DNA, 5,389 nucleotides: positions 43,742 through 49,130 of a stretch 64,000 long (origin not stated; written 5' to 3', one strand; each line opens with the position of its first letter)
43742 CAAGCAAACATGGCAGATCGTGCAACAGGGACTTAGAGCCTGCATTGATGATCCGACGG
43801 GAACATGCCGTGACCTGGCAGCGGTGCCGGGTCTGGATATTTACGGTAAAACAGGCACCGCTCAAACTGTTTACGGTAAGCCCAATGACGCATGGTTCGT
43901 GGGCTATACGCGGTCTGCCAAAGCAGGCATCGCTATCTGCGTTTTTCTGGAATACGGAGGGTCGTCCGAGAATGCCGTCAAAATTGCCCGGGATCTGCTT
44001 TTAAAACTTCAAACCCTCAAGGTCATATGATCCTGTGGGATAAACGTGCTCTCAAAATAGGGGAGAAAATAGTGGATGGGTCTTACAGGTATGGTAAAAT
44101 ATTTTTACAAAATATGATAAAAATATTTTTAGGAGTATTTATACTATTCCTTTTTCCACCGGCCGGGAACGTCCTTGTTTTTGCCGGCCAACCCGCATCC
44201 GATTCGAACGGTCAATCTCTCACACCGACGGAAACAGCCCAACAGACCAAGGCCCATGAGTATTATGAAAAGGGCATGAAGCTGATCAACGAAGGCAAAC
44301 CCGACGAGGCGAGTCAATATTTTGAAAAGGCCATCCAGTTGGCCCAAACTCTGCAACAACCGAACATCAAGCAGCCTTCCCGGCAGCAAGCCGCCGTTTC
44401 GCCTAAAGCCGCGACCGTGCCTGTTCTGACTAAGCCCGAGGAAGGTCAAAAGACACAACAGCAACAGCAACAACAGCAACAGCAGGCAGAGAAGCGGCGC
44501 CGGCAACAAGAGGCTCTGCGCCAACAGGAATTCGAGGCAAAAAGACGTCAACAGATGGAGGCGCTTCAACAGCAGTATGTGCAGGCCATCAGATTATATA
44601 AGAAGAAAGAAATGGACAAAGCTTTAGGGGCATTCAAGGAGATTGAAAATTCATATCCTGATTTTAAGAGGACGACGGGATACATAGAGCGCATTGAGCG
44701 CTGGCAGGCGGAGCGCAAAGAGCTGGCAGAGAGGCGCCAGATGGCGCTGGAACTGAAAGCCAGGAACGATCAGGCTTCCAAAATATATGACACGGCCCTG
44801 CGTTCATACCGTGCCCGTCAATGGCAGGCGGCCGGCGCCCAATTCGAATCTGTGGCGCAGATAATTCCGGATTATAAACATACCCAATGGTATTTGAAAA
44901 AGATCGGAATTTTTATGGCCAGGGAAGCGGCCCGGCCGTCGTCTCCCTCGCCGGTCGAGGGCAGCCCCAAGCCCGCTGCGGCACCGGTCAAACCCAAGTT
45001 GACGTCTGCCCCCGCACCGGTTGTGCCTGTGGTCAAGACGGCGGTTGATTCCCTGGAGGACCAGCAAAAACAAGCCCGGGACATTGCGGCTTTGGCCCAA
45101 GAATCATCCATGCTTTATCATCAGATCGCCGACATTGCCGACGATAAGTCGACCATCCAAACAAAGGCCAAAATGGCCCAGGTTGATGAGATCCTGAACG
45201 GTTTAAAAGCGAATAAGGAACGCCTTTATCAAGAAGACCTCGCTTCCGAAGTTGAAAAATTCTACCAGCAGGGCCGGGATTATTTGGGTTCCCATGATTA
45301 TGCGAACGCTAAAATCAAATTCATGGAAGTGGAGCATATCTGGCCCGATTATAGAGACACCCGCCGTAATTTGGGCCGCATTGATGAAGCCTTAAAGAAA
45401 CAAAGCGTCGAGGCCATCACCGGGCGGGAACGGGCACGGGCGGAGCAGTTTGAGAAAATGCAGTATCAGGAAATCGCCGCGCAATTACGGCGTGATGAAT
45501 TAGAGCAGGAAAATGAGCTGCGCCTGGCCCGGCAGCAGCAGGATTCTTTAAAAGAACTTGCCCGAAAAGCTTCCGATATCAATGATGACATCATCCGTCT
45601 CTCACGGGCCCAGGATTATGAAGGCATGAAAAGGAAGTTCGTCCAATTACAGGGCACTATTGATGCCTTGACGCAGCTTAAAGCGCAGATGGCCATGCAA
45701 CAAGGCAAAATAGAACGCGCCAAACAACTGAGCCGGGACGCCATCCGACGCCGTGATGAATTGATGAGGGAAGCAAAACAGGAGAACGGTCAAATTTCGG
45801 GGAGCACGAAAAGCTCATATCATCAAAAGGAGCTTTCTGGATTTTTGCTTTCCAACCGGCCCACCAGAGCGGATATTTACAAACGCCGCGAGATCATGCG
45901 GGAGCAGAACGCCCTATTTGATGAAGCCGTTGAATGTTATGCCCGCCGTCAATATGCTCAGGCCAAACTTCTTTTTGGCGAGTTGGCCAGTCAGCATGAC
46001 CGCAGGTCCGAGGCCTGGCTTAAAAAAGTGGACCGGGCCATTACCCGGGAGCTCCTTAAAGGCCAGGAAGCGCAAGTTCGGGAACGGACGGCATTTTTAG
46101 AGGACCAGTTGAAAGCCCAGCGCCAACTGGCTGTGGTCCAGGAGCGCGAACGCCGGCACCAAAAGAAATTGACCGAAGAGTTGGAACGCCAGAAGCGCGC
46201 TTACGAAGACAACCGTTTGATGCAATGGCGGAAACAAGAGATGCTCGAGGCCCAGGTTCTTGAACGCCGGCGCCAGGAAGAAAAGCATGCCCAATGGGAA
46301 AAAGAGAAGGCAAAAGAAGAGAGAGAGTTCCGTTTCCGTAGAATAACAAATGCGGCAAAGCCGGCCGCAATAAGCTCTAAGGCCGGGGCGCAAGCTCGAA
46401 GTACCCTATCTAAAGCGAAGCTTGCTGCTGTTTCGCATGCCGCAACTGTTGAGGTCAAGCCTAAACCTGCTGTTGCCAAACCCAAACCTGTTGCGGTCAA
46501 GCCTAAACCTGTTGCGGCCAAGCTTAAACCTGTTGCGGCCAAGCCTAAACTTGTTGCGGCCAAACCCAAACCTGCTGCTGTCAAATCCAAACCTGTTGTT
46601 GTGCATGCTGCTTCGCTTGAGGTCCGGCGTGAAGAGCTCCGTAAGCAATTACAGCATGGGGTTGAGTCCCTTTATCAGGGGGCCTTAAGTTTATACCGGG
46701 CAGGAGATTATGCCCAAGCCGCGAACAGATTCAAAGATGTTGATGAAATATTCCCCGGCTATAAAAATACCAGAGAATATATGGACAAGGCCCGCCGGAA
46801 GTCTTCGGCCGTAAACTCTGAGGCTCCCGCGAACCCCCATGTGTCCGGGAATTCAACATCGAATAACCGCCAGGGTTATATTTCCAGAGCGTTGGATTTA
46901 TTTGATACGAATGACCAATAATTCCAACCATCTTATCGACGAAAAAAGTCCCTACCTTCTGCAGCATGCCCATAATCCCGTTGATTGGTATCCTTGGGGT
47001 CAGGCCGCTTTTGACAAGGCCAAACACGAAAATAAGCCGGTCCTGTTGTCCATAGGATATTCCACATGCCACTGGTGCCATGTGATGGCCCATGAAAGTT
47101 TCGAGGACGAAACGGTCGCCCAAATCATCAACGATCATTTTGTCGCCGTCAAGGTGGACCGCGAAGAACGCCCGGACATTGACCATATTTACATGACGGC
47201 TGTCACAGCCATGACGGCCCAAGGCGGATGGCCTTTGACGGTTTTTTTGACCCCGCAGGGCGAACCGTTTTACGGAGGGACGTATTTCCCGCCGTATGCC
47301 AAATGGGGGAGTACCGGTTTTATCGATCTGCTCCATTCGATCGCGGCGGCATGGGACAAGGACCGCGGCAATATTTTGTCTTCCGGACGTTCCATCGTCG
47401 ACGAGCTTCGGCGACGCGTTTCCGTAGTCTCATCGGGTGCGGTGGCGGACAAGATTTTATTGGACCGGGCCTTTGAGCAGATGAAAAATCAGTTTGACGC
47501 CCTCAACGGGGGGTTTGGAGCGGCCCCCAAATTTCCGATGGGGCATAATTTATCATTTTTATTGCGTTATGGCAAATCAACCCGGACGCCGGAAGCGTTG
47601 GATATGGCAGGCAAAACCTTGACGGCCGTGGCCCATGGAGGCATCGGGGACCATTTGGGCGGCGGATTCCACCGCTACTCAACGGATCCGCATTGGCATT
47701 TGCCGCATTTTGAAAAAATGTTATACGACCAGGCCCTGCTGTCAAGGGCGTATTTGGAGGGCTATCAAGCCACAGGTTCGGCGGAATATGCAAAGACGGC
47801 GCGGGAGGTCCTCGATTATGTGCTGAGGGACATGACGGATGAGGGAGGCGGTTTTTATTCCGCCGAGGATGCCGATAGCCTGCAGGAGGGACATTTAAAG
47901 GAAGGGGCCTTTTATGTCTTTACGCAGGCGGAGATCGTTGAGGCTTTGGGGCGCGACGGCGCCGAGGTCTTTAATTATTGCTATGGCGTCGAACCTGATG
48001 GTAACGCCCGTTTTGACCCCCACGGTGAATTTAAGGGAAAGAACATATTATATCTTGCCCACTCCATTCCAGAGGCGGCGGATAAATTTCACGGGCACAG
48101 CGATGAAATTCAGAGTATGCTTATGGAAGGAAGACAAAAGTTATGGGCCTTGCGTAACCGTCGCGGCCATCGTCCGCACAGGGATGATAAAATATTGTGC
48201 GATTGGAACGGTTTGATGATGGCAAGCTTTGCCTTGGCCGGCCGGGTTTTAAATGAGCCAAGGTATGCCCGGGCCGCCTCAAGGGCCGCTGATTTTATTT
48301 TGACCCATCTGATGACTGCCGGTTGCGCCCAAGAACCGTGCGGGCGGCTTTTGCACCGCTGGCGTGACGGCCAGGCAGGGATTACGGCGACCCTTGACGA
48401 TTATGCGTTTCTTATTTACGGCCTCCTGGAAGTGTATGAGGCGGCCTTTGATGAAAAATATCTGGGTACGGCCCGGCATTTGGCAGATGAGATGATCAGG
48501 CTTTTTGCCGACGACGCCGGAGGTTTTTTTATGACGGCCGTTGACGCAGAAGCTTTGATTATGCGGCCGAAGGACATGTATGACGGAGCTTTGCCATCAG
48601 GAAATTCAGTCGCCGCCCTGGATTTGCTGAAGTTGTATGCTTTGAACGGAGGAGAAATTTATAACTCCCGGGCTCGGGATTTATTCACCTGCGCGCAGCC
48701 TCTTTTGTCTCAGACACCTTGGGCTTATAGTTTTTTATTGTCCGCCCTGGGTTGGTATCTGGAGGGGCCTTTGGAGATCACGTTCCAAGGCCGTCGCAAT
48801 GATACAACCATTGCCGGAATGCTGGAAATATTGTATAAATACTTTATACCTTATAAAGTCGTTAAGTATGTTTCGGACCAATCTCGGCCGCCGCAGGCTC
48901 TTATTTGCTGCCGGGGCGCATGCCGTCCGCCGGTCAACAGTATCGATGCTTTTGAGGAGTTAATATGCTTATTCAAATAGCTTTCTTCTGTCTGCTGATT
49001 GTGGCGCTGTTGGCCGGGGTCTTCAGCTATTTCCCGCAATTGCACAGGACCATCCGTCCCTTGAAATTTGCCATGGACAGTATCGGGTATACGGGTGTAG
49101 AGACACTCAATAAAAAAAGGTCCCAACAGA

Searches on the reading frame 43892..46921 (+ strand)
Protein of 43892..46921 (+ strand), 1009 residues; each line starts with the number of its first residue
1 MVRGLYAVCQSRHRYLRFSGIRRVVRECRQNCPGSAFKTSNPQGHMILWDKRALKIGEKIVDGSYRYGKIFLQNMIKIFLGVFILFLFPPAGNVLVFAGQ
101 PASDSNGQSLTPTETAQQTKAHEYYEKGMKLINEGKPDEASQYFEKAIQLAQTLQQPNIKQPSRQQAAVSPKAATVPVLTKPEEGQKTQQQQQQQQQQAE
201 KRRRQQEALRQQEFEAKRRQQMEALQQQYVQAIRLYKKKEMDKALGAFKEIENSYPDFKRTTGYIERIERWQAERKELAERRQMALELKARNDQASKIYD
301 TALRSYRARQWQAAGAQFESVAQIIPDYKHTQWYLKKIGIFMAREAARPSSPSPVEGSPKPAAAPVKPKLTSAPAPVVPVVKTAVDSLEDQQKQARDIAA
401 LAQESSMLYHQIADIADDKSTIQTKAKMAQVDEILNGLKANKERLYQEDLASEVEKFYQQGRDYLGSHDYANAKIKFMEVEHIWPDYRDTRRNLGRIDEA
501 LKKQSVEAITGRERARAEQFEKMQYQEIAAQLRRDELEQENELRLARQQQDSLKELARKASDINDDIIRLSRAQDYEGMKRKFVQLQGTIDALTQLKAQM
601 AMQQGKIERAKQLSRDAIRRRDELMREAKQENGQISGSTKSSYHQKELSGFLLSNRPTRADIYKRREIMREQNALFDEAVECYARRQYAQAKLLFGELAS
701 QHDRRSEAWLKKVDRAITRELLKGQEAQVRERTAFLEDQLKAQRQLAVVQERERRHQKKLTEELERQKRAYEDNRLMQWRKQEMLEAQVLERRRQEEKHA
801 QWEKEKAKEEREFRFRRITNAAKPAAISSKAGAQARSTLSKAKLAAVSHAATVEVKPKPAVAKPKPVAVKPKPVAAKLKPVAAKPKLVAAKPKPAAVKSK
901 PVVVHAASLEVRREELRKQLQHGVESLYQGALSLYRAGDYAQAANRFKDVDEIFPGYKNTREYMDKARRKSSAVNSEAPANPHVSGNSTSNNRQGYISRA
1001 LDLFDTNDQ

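Call 41: search_protein_families(library=pfam, proteins=[window:43892-46921:+])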
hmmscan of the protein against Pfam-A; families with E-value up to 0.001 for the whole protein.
window:43892-46921:+ (1009 aa): 3 families
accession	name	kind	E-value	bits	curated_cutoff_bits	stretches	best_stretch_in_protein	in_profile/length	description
PF07719.23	TPR_2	-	2.2e-05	24.7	27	1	123-152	3-32/34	Tetratricopeptide repeat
PF13525.12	YfiO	-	0.00022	21.5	25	0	925-957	6-38/203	Outer membrane lipoprotein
PF00515.34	TPR_1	-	0.00025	21.2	27.8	1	124-152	4-32/34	Tetratricopeptide repeat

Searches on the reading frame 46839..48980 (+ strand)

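Call 41: search_protein_families(library=pfam, proteins=[window:46839-48980:+])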
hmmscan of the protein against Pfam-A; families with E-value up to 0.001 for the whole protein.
window:46839-48980:+ (713 aa): 5 families
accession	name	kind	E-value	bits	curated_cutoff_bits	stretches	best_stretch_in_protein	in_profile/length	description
PF03190.21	Thioredox_DsbH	-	1.3e-77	259.7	27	1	30-190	2-162/163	Protein of unknown function, DUF255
PF13899.12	Thioredoxin_7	-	2e-11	44.3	27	1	49-139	1-83/83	Thioredoxin-like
PF06917.19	Pectate_lyase_2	-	0.00022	20.5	26.6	0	516-568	399-449/491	Periplasmic pectate lyase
PF07221.17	GlcNAc_2-epim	-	0.00082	19.1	23.4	0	239-356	219-337/347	N-acylglucosamine 2-epimerase (GlcNAc 2-epimerase)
PF13098.12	Thioredoxin_2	-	0.00096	19.9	27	0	61-113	1-55/104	Thioredoxin-like domain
